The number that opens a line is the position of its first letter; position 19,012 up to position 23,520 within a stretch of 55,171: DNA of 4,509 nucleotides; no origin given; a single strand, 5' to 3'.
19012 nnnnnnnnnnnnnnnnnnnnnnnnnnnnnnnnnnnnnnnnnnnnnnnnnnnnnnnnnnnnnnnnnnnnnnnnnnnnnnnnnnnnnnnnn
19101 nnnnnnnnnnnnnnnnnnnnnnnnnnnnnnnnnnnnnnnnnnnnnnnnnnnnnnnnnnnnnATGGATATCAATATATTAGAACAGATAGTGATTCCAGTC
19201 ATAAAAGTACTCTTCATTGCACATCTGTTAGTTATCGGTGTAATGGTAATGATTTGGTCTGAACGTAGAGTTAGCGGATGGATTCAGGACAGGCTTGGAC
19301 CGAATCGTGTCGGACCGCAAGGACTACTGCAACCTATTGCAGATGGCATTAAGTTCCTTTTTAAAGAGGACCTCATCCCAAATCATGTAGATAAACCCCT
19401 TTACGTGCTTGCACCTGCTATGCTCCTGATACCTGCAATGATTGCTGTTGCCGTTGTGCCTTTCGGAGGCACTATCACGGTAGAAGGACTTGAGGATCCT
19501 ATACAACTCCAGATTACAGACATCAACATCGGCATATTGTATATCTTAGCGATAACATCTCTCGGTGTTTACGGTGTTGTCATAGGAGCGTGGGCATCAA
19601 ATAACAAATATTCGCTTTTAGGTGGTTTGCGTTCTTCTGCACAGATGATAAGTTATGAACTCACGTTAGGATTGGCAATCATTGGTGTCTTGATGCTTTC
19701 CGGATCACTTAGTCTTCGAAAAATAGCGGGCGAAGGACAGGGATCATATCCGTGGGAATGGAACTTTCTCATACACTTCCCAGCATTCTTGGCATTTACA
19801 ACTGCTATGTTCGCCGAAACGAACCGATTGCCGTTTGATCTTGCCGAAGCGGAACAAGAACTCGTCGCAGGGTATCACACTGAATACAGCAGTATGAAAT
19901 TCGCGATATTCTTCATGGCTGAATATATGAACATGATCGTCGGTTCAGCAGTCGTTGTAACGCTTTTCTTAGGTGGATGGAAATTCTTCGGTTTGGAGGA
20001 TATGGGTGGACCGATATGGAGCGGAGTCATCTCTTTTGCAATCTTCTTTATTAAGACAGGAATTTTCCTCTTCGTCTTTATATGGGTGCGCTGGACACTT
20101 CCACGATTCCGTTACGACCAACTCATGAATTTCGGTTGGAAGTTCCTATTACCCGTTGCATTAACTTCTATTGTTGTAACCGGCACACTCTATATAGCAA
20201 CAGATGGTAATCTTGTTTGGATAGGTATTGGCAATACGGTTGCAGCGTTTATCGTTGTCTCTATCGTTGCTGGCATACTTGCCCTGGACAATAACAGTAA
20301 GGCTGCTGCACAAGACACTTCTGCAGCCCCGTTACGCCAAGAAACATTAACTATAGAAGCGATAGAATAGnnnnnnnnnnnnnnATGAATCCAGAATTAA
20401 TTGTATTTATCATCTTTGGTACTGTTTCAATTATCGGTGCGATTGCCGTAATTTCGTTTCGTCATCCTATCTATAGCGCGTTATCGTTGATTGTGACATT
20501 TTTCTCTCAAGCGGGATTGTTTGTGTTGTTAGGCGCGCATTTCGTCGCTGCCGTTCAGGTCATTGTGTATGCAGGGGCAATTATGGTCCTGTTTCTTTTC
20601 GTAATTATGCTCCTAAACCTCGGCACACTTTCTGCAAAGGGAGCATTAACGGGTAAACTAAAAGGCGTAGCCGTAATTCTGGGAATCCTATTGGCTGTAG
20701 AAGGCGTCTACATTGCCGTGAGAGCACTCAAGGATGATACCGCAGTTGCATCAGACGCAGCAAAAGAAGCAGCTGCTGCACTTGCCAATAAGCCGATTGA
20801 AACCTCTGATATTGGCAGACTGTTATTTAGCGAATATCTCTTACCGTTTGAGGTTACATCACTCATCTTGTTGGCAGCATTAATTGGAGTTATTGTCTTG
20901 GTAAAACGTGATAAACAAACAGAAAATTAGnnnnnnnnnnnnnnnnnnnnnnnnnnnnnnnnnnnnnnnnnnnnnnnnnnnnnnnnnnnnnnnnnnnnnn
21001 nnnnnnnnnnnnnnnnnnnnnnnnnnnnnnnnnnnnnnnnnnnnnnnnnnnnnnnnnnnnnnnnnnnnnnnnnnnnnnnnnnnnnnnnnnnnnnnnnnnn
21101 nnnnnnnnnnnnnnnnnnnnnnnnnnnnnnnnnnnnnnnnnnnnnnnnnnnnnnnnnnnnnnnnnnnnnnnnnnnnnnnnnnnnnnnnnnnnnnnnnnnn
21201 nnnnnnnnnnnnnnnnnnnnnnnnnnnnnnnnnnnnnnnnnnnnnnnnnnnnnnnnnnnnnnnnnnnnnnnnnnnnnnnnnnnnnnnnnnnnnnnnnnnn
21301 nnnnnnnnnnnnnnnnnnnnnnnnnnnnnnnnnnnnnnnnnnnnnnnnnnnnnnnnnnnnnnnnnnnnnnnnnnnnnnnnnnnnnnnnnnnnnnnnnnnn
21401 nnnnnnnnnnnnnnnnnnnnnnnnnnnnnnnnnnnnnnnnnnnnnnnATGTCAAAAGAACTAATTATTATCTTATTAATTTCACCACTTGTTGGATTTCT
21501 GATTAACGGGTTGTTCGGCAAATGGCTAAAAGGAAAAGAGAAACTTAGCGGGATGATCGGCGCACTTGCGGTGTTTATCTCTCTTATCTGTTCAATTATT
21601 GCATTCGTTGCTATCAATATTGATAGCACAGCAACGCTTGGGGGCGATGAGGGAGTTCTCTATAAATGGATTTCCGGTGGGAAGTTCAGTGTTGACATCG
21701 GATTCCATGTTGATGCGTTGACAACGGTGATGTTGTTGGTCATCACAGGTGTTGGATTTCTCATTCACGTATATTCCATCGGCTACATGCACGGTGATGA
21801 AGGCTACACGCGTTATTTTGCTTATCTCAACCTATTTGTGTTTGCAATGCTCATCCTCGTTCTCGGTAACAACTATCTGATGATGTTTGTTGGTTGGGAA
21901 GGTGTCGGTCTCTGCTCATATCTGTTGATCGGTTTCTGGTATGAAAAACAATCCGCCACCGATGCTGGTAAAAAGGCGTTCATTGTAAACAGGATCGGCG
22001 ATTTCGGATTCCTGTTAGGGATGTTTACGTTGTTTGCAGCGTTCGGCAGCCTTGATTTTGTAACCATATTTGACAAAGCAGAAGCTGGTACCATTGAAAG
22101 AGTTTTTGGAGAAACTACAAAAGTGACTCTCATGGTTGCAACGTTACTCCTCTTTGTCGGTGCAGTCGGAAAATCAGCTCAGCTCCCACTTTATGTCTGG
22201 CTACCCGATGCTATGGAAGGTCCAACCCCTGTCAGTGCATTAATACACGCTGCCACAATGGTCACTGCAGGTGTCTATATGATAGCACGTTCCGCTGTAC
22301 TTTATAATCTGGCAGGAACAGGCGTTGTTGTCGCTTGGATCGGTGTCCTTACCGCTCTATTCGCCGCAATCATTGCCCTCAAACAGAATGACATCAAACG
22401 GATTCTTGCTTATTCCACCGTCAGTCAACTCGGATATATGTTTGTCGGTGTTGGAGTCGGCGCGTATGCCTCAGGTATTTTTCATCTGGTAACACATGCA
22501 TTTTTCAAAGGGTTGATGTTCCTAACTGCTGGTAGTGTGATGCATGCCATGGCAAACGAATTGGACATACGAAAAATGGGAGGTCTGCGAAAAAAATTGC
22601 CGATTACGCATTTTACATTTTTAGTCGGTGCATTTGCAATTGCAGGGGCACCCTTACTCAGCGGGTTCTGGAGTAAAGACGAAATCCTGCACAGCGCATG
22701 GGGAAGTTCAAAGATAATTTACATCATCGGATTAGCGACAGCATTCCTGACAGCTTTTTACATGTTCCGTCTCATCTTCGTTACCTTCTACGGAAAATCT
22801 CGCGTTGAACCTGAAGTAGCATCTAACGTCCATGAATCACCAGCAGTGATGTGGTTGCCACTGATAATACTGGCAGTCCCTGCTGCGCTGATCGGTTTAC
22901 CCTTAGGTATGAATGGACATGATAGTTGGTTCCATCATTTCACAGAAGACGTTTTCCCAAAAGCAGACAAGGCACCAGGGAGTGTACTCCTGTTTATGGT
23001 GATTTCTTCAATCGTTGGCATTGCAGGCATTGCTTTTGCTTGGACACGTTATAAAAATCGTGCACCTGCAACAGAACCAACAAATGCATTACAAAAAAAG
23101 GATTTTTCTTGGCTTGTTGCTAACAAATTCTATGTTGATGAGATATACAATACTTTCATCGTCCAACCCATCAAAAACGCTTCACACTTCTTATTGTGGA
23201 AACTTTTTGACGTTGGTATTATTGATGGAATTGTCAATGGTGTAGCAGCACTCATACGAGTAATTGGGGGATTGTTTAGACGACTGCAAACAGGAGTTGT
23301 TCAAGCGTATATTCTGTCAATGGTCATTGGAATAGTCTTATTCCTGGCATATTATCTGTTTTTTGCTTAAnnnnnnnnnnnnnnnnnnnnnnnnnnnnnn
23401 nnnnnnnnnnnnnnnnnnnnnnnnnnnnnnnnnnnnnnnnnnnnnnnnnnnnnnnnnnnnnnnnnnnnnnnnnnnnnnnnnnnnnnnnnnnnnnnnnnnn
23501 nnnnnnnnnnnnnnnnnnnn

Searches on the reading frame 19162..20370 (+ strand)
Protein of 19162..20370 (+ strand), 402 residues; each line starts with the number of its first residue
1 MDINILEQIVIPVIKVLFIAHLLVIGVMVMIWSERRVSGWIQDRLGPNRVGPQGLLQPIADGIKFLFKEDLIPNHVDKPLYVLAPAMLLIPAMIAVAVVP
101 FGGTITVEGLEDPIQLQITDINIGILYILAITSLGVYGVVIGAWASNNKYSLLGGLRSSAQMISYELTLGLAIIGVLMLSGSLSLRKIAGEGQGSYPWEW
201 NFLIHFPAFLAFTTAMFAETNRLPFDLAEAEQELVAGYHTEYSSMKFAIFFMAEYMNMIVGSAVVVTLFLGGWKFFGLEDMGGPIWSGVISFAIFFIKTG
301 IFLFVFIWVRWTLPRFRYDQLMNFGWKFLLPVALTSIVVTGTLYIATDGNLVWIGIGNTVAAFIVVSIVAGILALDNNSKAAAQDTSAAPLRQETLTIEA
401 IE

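Call 8: search_protein_families(library=pfam, proteins=[window:19162-20370:+], max_evalue=0.00001)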
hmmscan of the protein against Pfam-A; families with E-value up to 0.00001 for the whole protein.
window:19162-20370:+ (402 aa): 1 family
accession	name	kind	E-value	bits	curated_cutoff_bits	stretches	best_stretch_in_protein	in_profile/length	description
PF00146.26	NADHdh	-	2.8e-124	414.8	27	1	15-340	2-297/298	NADH dehydrogenase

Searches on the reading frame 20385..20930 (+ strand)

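Call 8: search_protein_families(library=pfam, proteins=[window:20385-20930:+], max_evalue=0.00001)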
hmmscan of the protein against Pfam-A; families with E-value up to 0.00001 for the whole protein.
window:20385-20930:+ (181 aa): 1 family
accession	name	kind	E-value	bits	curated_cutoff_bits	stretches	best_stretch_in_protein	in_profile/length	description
PF00499.25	Oxidored_q3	-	2.7e-40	137.9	33.2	1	18-172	1-146/146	NADH-ubiquinone/plastoquinone oxidoreductase chain 6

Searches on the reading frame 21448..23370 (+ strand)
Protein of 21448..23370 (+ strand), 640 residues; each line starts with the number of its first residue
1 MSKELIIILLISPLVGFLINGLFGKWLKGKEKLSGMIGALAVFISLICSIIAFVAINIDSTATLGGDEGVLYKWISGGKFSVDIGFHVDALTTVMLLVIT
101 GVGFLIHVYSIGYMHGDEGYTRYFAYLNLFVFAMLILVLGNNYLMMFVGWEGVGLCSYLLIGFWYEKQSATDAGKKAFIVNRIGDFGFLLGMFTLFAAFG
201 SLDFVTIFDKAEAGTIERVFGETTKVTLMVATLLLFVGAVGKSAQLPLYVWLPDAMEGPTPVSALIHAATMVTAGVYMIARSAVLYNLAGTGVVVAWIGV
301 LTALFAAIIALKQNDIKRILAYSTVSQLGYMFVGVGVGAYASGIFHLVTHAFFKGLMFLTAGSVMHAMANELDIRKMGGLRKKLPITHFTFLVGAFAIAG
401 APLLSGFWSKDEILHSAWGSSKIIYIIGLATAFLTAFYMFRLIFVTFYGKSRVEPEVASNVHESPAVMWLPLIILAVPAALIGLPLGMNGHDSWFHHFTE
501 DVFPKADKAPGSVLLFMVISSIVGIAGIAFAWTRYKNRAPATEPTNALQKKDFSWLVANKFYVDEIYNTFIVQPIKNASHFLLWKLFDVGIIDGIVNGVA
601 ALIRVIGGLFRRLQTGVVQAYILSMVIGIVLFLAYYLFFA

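Call 8: search_protein_families(library=pfam, proteins=[window:21448-23370:+], max_evalue=0.00001)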
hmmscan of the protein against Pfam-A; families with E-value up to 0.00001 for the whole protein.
window:21448-23370:+ (640 aa): 2 families
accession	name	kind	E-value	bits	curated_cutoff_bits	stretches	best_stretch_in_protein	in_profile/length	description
PF00361.26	Proton_antipo_M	-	1.9e-85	287.1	21.5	1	141-435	2-294/294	NADH:quinone oxidoreductase/Mrp antiporter, TM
PF00662.26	Proton_antipo_N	-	1.1e-22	80.1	24.5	1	74-124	1-51/51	NADH-Ubiquinone oxidoreductase (complex I), chain 5 N-terminus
